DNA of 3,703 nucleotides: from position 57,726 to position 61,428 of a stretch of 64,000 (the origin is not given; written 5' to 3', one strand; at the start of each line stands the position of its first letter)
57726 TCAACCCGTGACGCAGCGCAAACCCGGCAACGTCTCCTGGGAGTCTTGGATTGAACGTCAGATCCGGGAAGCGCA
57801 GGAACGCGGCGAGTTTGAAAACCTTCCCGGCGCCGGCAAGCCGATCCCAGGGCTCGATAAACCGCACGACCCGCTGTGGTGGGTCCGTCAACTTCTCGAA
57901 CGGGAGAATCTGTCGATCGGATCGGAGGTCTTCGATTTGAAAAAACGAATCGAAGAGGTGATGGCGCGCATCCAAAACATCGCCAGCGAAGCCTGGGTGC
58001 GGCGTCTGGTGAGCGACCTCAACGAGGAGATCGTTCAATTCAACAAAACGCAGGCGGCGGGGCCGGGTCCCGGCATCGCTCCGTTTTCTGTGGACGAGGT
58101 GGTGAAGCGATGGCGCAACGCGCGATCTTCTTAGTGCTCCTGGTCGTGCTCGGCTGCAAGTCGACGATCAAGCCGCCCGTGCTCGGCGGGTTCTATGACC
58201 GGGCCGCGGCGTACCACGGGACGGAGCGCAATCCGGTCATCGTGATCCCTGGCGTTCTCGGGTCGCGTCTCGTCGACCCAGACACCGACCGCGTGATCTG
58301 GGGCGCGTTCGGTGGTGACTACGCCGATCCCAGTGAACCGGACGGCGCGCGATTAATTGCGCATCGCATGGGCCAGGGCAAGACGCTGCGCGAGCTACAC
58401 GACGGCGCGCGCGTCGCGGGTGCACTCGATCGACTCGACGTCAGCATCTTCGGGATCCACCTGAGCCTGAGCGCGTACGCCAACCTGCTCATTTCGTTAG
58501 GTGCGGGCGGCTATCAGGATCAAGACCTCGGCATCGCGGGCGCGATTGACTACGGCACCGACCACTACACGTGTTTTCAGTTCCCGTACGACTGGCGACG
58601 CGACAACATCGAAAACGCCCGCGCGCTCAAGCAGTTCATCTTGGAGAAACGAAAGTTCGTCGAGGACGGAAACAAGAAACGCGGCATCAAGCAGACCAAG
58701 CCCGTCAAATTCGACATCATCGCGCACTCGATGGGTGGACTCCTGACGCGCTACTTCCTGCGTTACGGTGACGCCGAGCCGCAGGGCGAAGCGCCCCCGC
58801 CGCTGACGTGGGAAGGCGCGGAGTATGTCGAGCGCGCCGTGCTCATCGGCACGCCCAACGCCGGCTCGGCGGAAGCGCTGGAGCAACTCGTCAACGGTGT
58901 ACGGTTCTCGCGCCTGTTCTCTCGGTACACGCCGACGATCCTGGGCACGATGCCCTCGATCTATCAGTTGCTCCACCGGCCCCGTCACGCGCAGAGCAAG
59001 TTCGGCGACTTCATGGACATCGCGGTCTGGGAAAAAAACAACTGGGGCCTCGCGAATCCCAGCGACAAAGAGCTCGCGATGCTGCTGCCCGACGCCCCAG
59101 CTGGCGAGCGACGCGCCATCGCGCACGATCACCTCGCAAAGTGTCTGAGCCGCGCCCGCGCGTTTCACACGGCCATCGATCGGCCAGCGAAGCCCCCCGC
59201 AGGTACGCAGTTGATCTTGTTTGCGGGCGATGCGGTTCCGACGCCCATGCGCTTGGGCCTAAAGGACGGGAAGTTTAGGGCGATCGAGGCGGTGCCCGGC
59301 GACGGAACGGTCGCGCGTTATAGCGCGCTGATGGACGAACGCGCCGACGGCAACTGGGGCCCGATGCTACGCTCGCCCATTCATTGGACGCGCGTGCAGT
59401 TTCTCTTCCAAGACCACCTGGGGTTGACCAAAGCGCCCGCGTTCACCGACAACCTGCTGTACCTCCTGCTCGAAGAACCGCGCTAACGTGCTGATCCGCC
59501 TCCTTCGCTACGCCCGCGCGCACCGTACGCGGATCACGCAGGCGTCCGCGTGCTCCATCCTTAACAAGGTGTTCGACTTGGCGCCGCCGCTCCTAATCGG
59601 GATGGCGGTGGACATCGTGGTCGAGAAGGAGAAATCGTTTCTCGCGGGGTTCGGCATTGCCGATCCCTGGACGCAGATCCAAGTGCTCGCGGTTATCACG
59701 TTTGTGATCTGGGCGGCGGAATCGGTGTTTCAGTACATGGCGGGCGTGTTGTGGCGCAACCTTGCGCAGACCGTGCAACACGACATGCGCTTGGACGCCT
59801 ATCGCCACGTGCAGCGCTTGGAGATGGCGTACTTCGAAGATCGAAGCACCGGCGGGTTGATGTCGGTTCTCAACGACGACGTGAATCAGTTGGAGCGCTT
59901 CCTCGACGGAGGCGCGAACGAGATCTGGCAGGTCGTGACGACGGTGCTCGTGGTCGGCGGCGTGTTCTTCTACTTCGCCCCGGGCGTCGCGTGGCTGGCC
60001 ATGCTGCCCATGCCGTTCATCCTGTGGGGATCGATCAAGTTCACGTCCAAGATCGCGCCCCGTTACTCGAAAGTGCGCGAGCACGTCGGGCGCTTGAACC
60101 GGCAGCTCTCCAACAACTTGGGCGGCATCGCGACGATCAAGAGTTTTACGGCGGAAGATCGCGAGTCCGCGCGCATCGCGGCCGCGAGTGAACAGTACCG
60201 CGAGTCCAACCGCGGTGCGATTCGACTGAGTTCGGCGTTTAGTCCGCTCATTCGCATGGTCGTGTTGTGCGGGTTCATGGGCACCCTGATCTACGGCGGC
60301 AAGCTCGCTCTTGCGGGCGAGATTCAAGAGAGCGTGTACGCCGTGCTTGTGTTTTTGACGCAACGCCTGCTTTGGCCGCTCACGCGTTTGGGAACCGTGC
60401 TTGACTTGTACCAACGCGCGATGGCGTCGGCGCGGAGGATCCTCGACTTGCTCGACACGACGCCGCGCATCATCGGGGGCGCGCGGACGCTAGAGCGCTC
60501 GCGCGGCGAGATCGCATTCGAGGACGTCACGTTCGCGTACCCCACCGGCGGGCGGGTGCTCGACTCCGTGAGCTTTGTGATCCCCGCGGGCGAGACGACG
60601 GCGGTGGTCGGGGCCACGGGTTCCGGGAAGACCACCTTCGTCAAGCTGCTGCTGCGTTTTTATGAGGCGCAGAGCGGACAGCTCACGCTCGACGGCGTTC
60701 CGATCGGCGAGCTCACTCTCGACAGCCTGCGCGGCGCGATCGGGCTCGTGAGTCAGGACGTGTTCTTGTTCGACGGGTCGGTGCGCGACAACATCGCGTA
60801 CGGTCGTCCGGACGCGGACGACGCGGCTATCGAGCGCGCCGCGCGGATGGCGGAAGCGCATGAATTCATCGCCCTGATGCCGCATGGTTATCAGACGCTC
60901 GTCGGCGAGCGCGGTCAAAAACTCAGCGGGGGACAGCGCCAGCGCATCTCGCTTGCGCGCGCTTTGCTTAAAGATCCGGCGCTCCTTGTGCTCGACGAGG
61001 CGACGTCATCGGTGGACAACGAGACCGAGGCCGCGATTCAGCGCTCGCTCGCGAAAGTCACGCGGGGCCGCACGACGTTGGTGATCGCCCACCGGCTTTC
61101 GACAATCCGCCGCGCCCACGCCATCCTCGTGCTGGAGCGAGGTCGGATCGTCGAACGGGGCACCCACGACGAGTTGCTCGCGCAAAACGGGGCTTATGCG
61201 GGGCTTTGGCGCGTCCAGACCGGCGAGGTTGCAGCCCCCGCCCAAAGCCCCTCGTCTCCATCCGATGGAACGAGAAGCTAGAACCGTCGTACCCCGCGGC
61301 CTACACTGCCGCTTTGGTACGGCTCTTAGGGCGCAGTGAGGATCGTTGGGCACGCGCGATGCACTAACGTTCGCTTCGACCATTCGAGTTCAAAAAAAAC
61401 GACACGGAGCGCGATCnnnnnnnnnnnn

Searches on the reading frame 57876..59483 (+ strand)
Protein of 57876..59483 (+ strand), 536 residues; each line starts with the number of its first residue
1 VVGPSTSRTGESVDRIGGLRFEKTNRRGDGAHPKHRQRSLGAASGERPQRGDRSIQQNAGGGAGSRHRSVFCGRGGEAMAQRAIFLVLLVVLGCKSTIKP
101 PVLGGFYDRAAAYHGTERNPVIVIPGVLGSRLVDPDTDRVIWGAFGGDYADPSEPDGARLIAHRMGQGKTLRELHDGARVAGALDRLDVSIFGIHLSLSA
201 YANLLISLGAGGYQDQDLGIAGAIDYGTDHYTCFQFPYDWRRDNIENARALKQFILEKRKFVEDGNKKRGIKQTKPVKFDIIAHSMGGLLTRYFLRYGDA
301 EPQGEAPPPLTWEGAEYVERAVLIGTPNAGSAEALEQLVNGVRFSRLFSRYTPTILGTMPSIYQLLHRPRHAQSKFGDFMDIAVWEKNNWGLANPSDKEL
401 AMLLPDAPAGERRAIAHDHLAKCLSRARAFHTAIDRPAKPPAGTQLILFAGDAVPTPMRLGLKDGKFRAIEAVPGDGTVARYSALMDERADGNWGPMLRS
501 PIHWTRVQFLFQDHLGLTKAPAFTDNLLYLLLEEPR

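Call 63: search_protein_families(library=pfam, proteins=[window:57876-59483:+], max_evalue=0.0001)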
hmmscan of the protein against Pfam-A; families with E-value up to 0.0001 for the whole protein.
window:57876-59483:+ (536 aa): 2 families
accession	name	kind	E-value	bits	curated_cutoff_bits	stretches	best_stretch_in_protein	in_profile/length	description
PF02450.21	LCAT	-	6.4e-11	42.5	21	1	232-346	86-180/392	Lecithin:cholesterol acyltransferase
PF24096.1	DUF7379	-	2.8e-05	24.6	33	1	272-353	65-132/191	Domain of unknown function (DUF7379)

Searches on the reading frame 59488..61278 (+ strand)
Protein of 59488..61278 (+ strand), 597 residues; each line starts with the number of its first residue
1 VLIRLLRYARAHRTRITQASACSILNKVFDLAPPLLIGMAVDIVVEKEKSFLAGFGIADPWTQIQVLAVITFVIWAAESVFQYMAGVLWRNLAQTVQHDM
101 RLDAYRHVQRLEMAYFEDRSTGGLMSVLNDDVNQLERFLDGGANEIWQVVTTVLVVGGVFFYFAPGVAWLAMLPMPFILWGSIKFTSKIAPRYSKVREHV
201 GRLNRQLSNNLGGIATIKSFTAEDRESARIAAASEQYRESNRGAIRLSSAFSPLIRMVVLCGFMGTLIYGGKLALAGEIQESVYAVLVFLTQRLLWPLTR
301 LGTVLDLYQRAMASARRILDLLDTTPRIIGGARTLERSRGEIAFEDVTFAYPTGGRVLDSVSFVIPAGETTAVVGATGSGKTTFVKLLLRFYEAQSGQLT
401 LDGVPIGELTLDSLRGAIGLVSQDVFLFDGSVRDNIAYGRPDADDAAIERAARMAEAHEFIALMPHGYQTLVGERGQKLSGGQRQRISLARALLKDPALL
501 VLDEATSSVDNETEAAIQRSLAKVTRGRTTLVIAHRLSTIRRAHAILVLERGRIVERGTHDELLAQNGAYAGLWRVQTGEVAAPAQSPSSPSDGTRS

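Call 63: search_protein_families(library=pfam, proteins=[window:59488-61278:+], max_evalue=0.0001)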
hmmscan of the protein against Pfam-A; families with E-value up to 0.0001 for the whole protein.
window:59488-61278:+ (597 aa): 3 families
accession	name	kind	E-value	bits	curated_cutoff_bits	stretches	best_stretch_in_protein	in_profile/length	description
PF00664.28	ABC_membrane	-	7.9e-43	147.5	28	1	22-292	7-268/274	ABC transporter transmembrane region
PF00005.33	ABC_tran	-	5.5e-32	111.7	25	1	358-507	1-137/137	ABC transporter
PF02463.25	SMC_N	-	9e-05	22.4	40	0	478-547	136-209/220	RecF/RecN/SMC N terminal domain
